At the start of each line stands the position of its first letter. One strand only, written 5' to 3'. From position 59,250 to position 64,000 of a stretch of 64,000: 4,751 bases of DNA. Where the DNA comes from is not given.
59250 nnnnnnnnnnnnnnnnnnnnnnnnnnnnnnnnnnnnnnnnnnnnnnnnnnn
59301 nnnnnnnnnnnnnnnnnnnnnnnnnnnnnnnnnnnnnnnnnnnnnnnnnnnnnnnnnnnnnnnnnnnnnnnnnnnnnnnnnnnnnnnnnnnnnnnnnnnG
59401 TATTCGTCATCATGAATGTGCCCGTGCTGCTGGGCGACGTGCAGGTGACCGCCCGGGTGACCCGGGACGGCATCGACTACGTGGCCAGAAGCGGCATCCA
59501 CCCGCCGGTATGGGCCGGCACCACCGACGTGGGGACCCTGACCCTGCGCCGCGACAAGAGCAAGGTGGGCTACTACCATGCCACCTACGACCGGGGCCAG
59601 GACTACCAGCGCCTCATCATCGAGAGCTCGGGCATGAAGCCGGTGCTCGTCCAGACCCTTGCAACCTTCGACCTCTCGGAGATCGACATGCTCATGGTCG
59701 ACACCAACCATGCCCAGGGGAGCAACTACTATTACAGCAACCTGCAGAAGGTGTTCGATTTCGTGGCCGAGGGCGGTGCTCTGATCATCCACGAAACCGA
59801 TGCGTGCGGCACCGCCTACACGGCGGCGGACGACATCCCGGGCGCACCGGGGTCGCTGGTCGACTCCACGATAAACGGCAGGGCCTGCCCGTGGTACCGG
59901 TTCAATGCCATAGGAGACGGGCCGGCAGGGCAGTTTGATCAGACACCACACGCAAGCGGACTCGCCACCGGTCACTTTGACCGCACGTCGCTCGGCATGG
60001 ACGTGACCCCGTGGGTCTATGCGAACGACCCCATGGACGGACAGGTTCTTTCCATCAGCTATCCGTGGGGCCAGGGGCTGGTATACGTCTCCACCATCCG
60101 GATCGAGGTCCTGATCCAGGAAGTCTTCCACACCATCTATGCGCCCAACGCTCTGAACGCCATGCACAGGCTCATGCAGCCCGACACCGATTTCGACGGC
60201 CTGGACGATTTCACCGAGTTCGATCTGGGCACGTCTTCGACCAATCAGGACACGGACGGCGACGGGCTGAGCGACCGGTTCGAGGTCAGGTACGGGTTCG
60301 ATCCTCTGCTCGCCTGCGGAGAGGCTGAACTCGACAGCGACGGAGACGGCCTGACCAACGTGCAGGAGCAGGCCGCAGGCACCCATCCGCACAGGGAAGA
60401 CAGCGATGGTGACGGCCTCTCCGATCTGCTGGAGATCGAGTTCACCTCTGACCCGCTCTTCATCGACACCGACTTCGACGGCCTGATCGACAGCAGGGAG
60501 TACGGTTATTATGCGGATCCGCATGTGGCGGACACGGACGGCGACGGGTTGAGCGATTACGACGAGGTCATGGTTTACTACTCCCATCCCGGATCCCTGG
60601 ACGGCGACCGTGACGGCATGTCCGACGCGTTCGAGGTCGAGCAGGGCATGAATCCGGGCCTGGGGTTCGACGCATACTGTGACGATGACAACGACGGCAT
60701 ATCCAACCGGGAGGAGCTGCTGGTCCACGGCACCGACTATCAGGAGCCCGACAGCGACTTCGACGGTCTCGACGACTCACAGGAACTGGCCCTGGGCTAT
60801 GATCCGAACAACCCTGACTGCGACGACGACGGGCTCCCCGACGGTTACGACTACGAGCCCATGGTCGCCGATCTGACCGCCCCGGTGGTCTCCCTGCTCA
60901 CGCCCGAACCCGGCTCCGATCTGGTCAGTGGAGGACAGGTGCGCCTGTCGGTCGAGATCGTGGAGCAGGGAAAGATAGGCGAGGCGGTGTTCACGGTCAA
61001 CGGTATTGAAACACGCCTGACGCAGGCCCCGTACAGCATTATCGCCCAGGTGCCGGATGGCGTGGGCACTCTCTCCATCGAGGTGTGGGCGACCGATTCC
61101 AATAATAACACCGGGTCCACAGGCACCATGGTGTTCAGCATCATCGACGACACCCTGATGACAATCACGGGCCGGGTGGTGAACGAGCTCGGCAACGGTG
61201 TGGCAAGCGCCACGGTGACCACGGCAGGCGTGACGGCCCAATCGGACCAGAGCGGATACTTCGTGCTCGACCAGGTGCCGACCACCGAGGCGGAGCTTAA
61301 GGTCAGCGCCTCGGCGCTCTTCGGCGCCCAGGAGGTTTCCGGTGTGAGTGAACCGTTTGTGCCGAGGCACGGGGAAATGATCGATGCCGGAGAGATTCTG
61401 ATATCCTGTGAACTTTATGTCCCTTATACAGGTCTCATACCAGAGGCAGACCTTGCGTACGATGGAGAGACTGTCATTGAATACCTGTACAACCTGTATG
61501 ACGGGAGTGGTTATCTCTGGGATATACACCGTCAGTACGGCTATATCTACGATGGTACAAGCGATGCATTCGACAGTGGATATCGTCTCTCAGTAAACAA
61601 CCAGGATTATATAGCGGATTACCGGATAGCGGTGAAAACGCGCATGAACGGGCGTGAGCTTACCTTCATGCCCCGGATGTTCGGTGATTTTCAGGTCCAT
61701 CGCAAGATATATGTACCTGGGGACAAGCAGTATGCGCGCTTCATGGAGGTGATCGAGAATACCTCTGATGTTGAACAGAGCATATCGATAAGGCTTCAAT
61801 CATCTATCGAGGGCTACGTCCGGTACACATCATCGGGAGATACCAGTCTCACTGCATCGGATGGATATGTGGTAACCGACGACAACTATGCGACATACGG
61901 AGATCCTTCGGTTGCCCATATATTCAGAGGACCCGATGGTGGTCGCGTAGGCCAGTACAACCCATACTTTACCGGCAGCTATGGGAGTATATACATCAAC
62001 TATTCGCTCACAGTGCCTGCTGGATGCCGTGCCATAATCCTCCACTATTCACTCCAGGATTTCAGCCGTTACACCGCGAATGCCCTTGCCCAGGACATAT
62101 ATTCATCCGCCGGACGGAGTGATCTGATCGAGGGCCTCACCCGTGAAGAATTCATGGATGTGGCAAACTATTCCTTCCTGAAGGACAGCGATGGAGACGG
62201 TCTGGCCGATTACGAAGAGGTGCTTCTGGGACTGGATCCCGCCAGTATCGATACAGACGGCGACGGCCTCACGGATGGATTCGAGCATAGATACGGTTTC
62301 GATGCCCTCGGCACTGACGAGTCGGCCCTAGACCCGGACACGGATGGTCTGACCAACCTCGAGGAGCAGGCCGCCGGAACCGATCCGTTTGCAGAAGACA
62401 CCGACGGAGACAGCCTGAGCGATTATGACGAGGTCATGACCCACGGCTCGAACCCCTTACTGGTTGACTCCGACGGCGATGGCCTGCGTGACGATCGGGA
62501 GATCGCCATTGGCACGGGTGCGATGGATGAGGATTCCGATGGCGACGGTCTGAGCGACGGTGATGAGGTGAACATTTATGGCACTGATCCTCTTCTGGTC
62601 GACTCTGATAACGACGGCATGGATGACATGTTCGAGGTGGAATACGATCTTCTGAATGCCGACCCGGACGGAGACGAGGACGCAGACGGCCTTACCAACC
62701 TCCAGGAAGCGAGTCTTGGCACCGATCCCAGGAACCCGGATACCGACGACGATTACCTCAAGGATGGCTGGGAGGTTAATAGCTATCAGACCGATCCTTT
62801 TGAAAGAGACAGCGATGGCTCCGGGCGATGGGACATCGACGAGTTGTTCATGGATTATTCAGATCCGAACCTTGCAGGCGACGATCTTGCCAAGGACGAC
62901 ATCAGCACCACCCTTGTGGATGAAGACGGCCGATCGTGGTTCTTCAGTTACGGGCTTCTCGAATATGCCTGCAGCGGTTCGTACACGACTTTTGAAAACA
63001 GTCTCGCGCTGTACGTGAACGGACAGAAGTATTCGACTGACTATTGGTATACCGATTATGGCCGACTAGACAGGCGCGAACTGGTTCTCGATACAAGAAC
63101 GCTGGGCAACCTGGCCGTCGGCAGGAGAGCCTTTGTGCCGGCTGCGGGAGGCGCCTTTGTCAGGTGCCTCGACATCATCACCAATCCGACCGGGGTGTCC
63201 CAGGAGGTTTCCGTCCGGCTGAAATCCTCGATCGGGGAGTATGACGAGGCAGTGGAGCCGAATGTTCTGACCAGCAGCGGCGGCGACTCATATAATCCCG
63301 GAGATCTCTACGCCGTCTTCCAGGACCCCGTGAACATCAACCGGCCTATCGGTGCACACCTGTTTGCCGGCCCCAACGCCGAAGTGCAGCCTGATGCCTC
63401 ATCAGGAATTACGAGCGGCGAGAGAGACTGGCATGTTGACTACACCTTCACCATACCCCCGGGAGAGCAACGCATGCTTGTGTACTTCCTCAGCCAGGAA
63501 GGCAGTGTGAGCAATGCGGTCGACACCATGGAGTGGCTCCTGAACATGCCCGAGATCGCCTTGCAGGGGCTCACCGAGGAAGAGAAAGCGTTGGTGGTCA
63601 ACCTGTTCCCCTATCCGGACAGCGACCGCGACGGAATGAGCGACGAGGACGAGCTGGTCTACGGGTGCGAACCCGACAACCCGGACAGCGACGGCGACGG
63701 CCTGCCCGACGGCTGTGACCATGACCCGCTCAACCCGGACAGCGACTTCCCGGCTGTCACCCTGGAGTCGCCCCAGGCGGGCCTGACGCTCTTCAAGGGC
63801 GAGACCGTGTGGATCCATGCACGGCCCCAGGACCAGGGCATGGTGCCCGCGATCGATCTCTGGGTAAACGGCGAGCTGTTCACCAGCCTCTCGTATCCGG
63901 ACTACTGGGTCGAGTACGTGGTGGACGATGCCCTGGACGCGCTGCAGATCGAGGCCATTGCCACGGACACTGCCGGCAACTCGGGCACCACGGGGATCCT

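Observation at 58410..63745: Three-fold repeated C-terminal module: TSP3 Ca-binding array - Ig - CarboxypepD_reg-like - unknown beta domain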

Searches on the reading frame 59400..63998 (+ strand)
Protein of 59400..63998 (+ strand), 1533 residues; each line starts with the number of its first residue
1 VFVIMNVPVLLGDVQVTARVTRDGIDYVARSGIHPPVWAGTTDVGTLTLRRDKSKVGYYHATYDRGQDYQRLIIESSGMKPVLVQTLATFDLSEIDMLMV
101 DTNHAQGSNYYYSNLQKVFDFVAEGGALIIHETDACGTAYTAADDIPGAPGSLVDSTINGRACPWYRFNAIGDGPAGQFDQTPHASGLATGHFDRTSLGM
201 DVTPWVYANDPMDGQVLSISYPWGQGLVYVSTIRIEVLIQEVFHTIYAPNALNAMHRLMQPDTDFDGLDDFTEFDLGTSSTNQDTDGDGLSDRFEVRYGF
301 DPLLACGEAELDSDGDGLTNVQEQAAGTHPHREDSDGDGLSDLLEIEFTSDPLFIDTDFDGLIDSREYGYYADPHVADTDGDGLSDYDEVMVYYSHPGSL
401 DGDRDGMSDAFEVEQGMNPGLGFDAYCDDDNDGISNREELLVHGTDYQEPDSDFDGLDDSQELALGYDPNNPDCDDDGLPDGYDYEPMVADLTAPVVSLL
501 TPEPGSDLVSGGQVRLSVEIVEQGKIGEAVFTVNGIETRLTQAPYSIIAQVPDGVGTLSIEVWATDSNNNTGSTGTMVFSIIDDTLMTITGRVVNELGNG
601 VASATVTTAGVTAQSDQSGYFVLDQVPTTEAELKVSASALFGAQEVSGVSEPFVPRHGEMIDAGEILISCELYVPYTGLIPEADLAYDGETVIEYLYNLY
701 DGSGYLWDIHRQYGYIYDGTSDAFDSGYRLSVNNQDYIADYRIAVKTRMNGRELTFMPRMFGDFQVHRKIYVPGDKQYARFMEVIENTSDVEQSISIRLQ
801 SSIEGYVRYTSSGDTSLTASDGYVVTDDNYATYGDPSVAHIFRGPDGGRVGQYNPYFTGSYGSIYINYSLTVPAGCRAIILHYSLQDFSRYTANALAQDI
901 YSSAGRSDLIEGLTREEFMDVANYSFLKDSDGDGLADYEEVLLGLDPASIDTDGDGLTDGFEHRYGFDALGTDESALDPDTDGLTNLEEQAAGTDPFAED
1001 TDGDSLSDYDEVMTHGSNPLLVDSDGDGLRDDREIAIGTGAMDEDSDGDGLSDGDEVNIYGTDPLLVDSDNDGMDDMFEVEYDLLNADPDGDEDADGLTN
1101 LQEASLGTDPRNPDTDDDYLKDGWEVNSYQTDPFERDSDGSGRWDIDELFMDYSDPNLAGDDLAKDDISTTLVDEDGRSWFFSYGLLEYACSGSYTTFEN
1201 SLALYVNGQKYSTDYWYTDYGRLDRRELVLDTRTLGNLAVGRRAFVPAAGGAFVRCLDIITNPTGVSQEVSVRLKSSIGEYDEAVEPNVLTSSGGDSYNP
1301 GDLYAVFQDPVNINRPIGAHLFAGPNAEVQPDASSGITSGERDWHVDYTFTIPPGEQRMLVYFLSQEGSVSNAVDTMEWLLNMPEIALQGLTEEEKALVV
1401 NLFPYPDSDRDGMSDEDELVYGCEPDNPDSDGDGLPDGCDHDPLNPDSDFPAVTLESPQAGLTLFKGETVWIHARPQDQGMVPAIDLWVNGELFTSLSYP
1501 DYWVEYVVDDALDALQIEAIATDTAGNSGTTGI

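Call 15: search_solved_structures(query=window:59400-63998:+, max_evalue=1)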
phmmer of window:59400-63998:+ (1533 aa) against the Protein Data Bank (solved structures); distinct sequences matched with E-value up to 1: 3.
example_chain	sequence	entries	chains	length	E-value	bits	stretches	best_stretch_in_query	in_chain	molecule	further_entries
7c7r_B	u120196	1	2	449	0.001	20.1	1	1019-1066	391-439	Biofilm-associated surface protein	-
6mi5_X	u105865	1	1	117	0.015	16.3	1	377-464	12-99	Lanmodulin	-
8fns_A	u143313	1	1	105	0.019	15.8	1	377-464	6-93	EF-hand domain-containing protein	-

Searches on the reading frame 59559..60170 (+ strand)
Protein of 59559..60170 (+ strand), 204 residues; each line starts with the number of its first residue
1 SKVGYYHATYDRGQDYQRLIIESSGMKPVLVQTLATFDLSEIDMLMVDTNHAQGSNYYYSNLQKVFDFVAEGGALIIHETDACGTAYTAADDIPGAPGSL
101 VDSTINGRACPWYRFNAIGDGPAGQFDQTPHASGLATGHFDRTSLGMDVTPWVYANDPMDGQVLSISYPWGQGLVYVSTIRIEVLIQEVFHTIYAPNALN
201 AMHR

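Call 13: search_protein_families(library=pfam, proteins=[window:59559-60170:+], max_evalue=10)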
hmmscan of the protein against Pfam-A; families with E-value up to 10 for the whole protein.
window:59559-60170:+ (204 aa): 1 family
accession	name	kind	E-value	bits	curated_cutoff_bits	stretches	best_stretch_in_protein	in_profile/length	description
PF13578.12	Methyltransf_24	-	0.00054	21.2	26.3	1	31-79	58-104/105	Methyltransferase domain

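Call 14: search_protein_families(library=ncbifam, proteins=[window:59559-60170:+], max_evalue=1)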
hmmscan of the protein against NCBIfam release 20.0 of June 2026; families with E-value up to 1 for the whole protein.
window:59559-60170:+ (204 aa): 0 families

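Call 21: find_homologous_proteins(query=window:59559-60170:+, max_evalue=0.001)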
Query window:59559-60170:+: 60 candidates shared short words with the query, none scored E <= 0.001.

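Call 52: find_homologous_proteins(query=A5, max_evalue=0.01)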
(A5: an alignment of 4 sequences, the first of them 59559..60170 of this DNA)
Query A5 (4 sequences) (204 aa, profile of the alignment): 1 proteins with E <= 0.01 among 1594 candidates.
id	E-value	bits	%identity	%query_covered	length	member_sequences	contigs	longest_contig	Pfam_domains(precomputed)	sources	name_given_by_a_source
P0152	5.7e-29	119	55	37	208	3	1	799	PF15976.12,PF13620.13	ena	-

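Call 61: predict_structure(alignment_id=A6)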
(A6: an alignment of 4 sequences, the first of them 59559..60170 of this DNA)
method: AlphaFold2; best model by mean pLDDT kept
length: 204 residues; sequences in the alignment: 4
mean_pLDDT: 60.9   pTM: 0.68
mean pLDDT of the five models: 60.9, 59.4, 58.2, 54.1, 52.5
residues with pLDDT >= 90: 22; 70-90: 53; 50-70: 54; < 50: 75
segments of 3 or more residues with pLDDT < 50: 81-88, 97-142, 152-163, 181-186
pLDDT, mean of each block of 10 residues (from residue 1): 78 72 88 89 84 60 89 80 46 56 36 31 31 35 54 42 59 74 47 63 68
secondary structure, 60 per line:
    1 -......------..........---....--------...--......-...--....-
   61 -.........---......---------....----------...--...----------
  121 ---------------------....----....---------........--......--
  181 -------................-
elements in order: E2-7 H14-23 E27-30 E44-49 H56-59 H62-70 E74-79 H89-92 E103-105 E108-110 H142-145 E150-153 E163-170 E173-178 H188-203

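Call 64: fold_search(model_id=the predicted structure, library=pdb)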
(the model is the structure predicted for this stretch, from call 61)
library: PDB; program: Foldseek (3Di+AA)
matches with E <= 10: 1197; with E <= 0.001: 4
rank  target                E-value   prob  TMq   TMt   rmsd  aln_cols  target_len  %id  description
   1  4ucf_A                4.7e-04  1.00  0.47  0.16   8.7       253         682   13  Crystal structure of Bifidobacterium bifidum beta-galactosidase in complex with alpha-galactose (released 2016-01-20)
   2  6jow_A                5.3e-04  0.98  0.38  0.12   8.9       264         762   11  Exo-beta-D-glucosaminidase from Pyrococcus furiosus (released 2020-03-25)
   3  3soz_A                8.3e-04  1.00  0.55  0.47   8.7       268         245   12  Cytoplasmic Protein STM1381 from Salmonella typhimurium LT2 (released 2011-08-03)
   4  2gk3_A                9.4e-04  1.00  0.49  0.42  10.9       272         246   13  Cytoplasmic Protein STM3548 from Salmonella typhimurium (released 2006-05-02)
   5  1czh                  1.8e-03  1.00  0.34  0.40   3.8       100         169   15  COMPARISONS OF WILD TYPE AND MUTANT FLAVODOXINS FROM ANACYSTIS NIDULANS. STRUCTURAL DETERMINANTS OF THE REDOX POTENTIALS (released 1999-12-29)
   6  1r9g_A                1.8e-03  0.97  0.41  0.42  10.9       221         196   14  Three-dimensional Structure of YaaE from Bacillus subtilis (released 2004-01-27)
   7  8hx8_B                2.0e-03  0.99  0.47  0.18   7.6       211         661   13  Crystal structure of 4-amino-4-deoxychorismate synthase from Streptomyces venezuelae co-crystallized with chorismate (released 2023-10-18)
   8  3fni                  2.2e-03  1.00  0.30  0.37   3.9        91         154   20  Crystal structure of a diflavin flavoprotein A3 (all3895) from Nostoc sp., Northeast Structural Genomics Consortium Targ (released 2009-01-13)
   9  1rcf                  2.3e-03  0.98  0.29  0.34   4.8       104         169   13  STRUCTURE OF THE TRIGONAL FORM OF RECOMBINANT OXIDIZED FLAVODOXIN FROM ANABAENA 7120 AT 1.40 ANGSTROMS RESOLUTION (released 1995-01-26)
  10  2gk3_E                3.6e-03  0.99  0.51  0.43  10.5       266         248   13  Cytoplasmic Protein STM3548 from Salmonella typhimurium (released 2006-05-02)
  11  7vky_B                3.6e-03  0.91  0.39  0.14   9.3       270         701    9  The complex structure of beta-1,2-glucosyltransferase from Ignavibacterium album with sophorose (released 2022-03-09)
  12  7vky_A                3.8e-03  0.87  0.37  0.13   9.5       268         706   11  The complex structure of beta-1,2-glucosyltransferase from Ignavibacterium album with sophorose (released 2022-03-09)
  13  8hgr                  4.1e-03  1.00  0.31  0.36   3.2        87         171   13  The apo-flavodoxin monomer from Synechococcus elongatus PCC 7942 (released 2022-12-14)
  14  2nv0_A                4.1e-03  0.94  0.40  0.42  11.0       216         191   13  Structure of the glutaminase subunit Pdx2 (YaaE) of PLP synthase from Bacillus subtilis (released 2006-12-05)
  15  1q7r                  4.3e-03  0.96  0.41  0.41  10.0       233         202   13  X-ray crystallographic analysis of a predicted amidotransferase from B. stearothermophilus at 1.9 A resolution (released 2003-11-11)
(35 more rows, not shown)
